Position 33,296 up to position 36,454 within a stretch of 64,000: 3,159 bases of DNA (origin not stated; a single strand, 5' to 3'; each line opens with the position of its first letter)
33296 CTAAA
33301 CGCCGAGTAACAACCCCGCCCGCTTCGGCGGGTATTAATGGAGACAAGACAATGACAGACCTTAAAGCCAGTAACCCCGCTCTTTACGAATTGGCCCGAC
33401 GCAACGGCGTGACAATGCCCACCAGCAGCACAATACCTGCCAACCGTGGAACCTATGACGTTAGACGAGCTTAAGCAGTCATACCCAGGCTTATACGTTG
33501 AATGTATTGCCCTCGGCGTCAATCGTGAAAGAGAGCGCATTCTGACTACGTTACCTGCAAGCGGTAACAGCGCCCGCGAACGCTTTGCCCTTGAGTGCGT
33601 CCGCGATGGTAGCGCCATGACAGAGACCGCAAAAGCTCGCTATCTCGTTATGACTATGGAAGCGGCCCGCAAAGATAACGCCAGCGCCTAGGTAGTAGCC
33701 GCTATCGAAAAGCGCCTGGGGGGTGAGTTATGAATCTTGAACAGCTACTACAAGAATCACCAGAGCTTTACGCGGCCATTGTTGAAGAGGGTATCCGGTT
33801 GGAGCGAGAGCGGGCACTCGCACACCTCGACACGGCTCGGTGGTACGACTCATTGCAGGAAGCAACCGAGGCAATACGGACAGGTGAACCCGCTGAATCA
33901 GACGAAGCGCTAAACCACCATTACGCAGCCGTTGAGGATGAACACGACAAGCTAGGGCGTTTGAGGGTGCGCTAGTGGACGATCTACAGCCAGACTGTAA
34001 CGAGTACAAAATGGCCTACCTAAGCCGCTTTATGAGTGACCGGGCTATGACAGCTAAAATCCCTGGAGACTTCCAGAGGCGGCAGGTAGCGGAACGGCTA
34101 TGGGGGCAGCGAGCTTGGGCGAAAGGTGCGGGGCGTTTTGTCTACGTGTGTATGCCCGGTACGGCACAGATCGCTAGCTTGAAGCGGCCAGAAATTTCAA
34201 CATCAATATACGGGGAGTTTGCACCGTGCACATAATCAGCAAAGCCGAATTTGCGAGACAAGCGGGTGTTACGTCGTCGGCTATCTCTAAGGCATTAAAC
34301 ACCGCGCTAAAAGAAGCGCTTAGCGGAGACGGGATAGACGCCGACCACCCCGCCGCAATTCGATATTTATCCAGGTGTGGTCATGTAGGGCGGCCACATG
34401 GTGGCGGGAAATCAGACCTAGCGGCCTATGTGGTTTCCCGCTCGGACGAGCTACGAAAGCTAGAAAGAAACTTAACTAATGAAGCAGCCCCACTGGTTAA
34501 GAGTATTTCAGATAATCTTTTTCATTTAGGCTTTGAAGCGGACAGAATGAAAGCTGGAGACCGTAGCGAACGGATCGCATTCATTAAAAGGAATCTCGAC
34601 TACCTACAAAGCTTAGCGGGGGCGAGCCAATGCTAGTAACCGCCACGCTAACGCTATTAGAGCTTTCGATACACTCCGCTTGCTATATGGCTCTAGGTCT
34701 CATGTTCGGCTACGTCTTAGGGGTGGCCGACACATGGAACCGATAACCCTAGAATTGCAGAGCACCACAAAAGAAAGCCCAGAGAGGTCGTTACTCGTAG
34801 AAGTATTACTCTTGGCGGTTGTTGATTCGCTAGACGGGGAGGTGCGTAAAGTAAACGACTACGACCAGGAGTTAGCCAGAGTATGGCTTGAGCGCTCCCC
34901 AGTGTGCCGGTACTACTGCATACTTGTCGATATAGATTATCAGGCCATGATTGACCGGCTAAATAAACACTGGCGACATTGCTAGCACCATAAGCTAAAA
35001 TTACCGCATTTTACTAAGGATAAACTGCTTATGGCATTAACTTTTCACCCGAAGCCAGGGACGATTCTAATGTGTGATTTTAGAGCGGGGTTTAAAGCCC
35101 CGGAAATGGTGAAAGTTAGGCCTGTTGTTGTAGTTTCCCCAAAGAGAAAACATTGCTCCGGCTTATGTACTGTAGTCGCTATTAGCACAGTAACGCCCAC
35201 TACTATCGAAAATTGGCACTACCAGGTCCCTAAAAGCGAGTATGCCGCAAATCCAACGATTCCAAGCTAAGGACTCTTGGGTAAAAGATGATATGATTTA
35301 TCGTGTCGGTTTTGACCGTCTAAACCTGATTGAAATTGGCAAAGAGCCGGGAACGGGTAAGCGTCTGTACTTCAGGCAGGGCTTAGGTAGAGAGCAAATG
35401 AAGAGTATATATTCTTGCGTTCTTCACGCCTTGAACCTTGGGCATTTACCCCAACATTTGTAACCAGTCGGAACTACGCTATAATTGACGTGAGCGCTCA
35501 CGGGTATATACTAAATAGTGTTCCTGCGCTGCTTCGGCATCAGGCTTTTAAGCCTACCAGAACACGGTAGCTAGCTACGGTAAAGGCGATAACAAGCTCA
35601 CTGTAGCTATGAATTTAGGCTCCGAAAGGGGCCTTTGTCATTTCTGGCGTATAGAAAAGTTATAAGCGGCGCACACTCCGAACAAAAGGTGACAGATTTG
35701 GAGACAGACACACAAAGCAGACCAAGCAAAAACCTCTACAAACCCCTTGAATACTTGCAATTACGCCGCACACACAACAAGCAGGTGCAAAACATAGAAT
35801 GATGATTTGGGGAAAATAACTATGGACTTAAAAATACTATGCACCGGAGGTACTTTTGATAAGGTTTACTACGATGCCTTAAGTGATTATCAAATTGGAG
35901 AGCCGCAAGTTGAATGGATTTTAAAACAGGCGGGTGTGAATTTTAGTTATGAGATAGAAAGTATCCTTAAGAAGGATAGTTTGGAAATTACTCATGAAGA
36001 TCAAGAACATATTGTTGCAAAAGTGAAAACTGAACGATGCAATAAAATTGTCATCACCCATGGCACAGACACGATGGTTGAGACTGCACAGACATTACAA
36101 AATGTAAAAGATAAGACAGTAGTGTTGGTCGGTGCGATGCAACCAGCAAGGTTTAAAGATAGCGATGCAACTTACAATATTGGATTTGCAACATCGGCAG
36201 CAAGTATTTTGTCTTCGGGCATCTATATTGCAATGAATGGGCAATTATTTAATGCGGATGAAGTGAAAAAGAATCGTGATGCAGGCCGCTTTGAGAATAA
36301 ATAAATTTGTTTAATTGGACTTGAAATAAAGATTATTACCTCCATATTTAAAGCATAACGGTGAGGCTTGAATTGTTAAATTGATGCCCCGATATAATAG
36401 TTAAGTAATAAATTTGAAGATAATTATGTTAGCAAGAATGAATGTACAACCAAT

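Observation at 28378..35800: High-GC integrated element beside yicC, with most genes inactivated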

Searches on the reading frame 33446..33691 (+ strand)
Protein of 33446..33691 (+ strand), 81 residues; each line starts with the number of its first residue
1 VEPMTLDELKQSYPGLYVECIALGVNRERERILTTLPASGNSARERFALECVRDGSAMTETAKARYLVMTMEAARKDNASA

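Call 10: search_protein_families(library=pfam, max_evalue=0.01, proteins=[window:33446-33691:+])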
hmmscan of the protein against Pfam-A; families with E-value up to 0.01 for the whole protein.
window:33446-33691:+ (81 aa): 0 families

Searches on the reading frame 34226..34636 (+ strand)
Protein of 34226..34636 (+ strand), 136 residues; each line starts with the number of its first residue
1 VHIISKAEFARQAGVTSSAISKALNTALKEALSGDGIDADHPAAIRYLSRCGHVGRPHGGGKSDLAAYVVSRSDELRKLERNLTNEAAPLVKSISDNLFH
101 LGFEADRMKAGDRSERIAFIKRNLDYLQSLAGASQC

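Call 10: search_protein_families(library=pfam, max_evalue=0.01, proteins=[window:34226-34636:+])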
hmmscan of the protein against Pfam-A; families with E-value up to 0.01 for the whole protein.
window:34226-34636:+ (136 aa): 0 families

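Call 62: search_protein_families(library=ncbifam, max_evalue=0.001, proteins=[window:34226-34636:+])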
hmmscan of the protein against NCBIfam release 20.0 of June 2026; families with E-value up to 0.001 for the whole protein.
window:34226-34636:+ (136 aa): 0 families

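Call 74: predict_structure(protein=window:34226-34636:+)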
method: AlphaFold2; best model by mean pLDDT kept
length: 136 residues; sequences in the alignment: 1
mean_pLDDT: 41.7   pTM: 0.32
mean pLDDT of the five models: 41.7, 40.9, 40.6, 39.9, 37.1
residues with pLDDT >= 90: 0; 70-90: 0; 50-70: 32; < 50: 104
segments of 3 or more residues with pLDDT < 50: 1-73, 89-91, 126-136
pLDDT, mean of each block of 10 residues (from residue 1): 32 39 43 36 34 28 39 48 48 52 50 50 48 33
secondary structure, 60 per line:
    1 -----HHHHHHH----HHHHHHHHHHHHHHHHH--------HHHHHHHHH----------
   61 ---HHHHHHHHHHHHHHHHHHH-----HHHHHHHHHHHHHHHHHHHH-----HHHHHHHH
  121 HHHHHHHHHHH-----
elements in order: H6-12 H17-33 H42-50 H64-82 H88-107 H113-131

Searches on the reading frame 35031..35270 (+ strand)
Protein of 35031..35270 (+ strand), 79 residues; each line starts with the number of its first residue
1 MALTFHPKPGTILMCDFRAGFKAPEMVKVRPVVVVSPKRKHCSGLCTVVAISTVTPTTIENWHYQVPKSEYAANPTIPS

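Call 10: search_protein_families(library=pfam, max_evalue=0.01, proteins=[window:35031-35270:+])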
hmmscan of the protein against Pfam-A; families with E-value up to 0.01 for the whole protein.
window:35031-35270:+ (79 aa): 1 family
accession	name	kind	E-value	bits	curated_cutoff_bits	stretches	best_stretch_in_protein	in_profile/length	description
PF02452.23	PemK_toxin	-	2.8e-08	34.4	23.1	1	8-69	1-62/109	PemK-like, MazF-like toxin of type II toxin-antitoxin system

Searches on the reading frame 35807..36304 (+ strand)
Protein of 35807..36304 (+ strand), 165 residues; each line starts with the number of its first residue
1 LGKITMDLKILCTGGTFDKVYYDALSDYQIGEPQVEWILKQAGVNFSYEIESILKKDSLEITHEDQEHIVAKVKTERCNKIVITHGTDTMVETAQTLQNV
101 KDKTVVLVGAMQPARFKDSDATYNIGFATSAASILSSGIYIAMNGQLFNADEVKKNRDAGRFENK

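Call 10: search_protein_families(library=pfam, max_evalue=0.01, proteins=[window:35807-36304:+])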
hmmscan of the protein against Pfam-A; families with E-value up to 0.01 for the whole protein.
window:35807-36304:+ (165 aa): 1 family
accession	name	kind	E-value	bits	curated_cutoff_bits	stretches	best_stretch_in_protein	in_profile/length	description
PF00710.25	Asparaginase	-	2.1e-25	89.8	22.5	1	8-157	2-162/193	Asparaginase, N-terminal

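Call 62: search_protein_families(library=ncbifam, max_evalue=0.001, proteins=[window:35822-36304:+])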
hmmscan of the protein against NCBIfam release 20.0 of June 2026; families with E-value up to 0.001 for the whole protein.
window:35822-36304:+ (160 aa): 6 families
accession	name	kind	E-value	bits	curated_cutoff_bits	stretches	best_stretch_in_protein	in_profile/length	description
NF008304.0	PRK11096.1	equivalog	7.3e-16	57.6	506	1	3-151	26-185/348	L-asparaginase 2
TIGR00520.1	asnASE_II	subfamily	7.7e-16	57.9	314.3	1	3-151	27-189/352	type II asparaginase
TIGR00519.1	asnASE_I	subfamily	2.4e-14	53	260.5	1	2-142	3-149/337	type I asparaginase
NF003217.0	PRK04183.1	equivalog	1.5e-10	40.3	310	1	3-141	78-223/420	Glu-tRNA(Gln) amidotransferase subunit GatD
TIGR02153.1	gatD_arch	equivalog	2.3e-09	36.5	324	1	42-141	106-211/405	Glu-tRNA(Gln) amidotransferase subunit GatD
NF006998.0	PRK09461.1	equivalog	2.6e-05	23.6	376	1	52-152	59-165/337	asparaginase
